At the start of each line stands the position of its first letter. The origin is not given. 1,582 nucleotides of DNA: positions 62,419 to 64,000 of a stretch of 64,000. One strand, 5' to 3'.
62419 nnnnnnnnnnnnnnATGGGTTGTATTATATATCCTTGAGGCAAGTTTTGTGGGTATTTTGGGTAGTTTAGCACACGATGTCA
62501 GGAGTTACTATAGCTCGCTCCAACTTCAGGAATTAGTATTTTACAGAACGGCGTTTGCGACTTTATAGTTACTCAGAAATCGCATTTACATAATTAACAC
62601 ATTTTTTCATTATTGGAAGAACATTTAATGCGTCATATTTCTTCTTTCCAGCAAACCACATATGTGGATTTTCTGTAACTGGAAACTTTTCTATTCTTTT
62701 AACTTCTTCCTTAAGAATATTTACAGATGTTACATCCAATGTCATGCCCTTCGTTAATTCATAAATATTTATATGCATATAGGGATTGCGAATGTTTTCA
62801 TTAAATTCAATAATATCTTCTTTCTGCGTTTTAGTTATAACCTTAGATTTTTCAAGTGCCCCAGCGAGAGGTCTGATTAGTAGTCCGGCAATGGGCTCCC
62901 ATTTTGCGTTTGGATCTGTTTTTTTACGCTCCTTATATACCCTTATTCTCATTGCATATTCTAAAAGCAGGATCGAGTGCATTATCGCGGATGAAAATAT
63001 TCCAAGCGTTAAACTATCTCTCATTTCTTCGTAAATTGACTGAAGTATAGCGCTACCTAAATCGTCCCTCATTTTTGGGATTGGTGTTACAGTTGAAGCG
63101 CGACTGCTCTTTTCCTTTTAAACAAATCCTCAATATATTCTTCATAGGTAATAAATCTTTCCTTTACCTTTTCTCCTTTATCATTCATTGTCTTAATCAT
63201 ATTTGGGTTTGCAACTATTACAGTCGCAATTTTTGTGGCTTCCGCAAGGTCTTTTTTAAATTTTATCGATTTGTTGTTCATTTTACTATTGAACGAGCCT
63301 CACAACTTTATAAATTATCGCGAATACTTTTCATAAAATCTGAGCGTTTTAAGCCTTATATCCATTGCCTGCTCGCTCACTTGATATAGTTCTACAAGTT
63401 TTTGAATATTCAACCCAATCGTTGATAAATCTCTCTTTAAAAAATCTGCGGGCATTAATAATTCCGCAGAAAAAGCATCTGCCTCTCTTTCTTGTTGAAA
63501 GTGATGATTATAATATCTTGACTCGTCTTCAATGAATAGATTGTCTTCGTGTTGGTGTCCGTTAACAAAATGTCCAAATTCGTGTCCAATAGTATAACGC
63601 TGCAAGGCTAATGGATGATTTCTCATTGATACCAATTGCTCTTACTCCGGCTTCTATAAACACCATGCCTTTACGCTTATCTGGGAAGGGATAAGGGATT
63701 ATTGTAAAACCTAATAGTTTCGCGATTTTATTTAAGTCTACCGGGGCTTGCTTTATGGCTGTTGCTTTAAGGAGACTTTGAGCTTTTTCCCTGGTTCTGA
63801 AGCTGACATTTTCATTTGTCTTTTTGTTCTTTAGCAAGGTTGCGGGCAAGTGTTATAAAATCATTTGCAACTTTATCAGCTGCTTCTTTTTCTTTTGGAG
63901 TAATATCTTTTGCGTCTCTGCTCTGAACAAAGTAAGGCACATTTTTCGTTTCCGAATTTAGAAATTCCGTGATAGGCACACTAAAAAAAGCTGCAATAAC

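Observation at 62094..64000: Degraded XRE-ImmA/IrrE metallopeptidase gene followed by small ORFs, one of them HEPN-like: a possible decayed toxin-antitoxin or abortive-infection module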

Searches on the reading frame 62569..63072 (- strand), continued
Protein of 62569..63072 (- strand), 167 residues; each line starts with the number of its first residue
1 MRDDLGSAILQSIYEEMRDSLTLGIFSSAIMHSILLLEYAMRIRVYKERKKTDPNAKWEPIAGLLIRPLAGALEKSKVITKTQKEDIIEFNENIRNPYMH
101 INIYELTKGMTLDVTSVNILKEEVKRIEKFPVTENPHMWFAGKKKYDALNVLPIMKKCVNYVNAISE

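Call 89: fold_search(model_id=the predicted structure, library=viral)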
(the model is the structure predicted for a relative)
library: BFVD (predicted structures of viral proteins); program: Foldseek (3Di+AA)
matches with E <= 10: 191; with E <= 0.001: 0
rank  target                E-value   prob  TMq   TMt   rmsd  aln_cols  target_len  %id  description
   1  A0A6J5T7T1            1.4e-01  0.12  0.15  0.09  23.7       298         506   13  Uncharacterized protein [uncultured Caudovirales phage]
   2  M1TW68                3.1e-01  0.08  0.13  0.05  18.5       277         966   13  Uncharacterized protein [Prochlorococcus phage P-SSP10]
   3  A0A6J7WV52            3.7e-01  0.07  0.12  0.10  26.4       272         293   10  DUF3150 domain-containing protein [uncultured Caudovirales phage]
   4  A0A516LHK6            3.9e-01  0.06  0.13  0.10  27.5       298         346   13  (no name in the UniProt tables at hand)
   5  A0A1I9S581            4.6e-01  0.12  0.19  0.05  22.9       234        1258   12  (no name in the UniProt tables at hand)
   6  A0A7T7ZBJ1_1          4.8e-01  0.13  0.19  0.08  34.3       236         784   11  (no name in the UniProt tables at hand)
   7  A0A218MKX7            6.8e-01  0.05  0.13  0.05  32.6       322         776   11  Uncharacterized protein [uncultured virus]
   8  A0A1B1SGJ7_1          7.2e-01  0.09  0.18  0.06  24.5       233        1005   12  (no name in the UniProt tables at hand)
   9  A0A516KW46            7.9e-01  0.09  0.18  0.08  33.1       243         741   10  (no name in the UniProt tables at hand)
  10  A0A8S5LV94            8.4e-01  0.14  0.18  0.21  14.9       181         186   12  Uncharacterized protein [Siphoviridae sp. ctFn287]
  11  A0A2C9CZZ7            9.7e-01  0.07  0.17  0.12  22.9       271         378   11  Uncharacterized protein [Yersinia phage fHe-Yen9-04]
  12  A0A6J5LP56            1.1e+00  0.13  0.21  0.18  18.0       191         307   12  Uncharacterized protein [uncultured Caudovirales phage]
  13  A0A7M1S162            1.3e+00  0.04  0.13  0.08  20.8       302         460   11  Uncharacterized protein [uncultured phage cr114_1]
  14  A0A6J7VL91            1.4e+00  0.11  0.15  0.22  18.1       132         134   13  Uncharacterized protein [uncultured Caudovirales phage]
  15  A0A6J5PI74            1.6e+00  0.03  0.12  0.06  26.2       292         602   11  Bacteriophage lambda, GpH, tail tape measure, N-terminal [uncultured Caudovirales phage]
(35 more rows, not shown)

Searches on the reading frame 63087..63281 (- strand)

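Call 6: search_protein_families(library=pfam, max_evalue=1, proteins=[window:63087-63281:-])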
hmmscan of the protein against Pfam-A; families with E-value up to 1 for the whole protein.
window:63087-63281:- (64 aa): 1 family
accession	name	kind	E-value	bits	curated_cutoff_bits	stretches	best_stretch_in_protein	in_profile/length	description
PF07693.20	KAP_NTPase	-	0.047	13.4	20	1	10-56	176-221/293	KAP family P-loop domain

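Call 10: search_protein_families(library=padloc, max_evalue=1, proteins=[window:63087-63281:-])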
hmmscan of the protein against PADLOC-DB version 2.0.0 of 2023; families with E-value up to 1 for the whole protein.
window:63087-63281:- (64 aa): 0 families

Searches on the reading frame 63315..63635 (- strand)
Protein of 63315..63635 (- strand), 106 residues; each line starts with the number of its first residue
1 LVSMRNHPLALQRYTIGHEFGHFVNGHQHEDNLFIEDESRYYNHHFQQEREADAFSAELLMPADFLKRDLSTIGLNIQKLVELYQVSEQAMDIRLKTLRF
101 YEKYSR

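Call 6: search_protein_families(library=pfam, max_evalue=1, proteins=[window:63315-63635:-])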
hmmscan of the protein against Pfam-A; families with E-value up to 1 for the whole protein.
window:63315-63635:- (106 aa): 2 families
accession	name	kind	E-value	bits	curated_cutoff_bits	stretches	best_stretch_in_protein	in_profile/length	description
PF06114.19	Peptidase_M78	-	2.2e-14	53.7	22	1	5-96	35-123/123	IrrE N-terminal-like domain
PF01435.24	Peptidase_M48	-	0.0064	16.8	20.3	1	16-30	69-83/186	Peptidase family M48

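Call 10: search_protein_families(library=padloc, max_evalue=1, proteins=[window:63315-63635:-])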
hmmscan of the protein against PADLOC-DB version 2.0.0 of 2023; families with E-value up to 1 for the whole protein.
window:63315-63635:- (106 aa): 16 families
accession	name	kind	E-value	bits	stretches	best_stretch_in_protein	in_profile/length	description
PDLC04141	capP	-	8.9e-19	65.9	1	11-97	66-152/242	capP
PDLC03954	RmrA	-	1.1e-09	35.7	1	12-102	208-294/380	-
PDLC03944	RmrA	-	1.1e-08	32.5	1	11-100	198-285/384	-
PDLC03949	RmrA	-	1.2e-08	32.2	1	12-100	189-267/363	-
PDLC03947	RmrA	-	4.1e-08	30.5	1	12-101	208-293/383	-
PDLC03948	RmrA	-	2.5e-07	27.9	1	6-100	201-291/397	-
PDLC03952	RmrA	-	2.5e-07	27.9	1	10-99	218-303/395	-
PDLC03951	RmrA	-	5.1e-07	27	1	12-101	205-288/400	-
PDLC03946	RmrA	-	1.4e-06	25.3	1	14-103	192-272/357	-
PDLC03945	RmrA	-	1.8e-06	25.4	1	14-99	210-294/394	-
PDLC04776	PDC-M69B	-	1.2e-05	23.2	1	8-78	77-146/272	-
PDLC03953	RmrA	-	1.7e-05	22.3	1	12-95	208-280/373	-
PDLC03950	RmrA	-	4.1e-05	20.8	1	12-98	196-278/369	-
PDLC03982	PD-Lambda-2_B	-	0.00016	19.1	1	14-80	292-355/402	-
PDLC03955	RmrA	-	0.00038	17.8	1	48-102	238-294/371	-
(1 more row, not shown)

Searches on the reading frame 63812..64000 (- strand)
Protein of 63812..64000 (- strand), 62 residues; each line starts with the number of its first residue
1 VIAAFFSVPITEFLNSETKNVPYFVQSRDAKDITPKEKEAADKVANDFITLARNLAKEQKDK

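Call 6: search_protein_families(library=pfam, max_evalue=1, proteins=[window:63812-64000:-])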
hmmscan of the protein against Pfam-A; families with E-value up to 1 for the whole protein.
window:63812-64000:- (62 aa): 2 families
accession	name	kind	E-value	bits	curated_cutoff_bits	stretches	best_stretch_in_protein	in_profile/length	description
PF09320.16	DUF1977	-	0.012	16.2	23.4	1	16-53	28-66/108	Domain of unknown function (DUF1977)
PF24589.1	DUF7614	-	0.067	13.6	27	1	6-54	56-105/132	Domain of unknown function (DUF7614)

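Call 10: search_protein_families(library=padloc, max_evalue=1, proteins=[window:63812-64000:-])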
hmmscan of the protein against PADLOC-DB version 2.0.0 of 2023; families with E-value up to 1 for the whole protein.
window:63812-64000:- (62 aa): 0 families
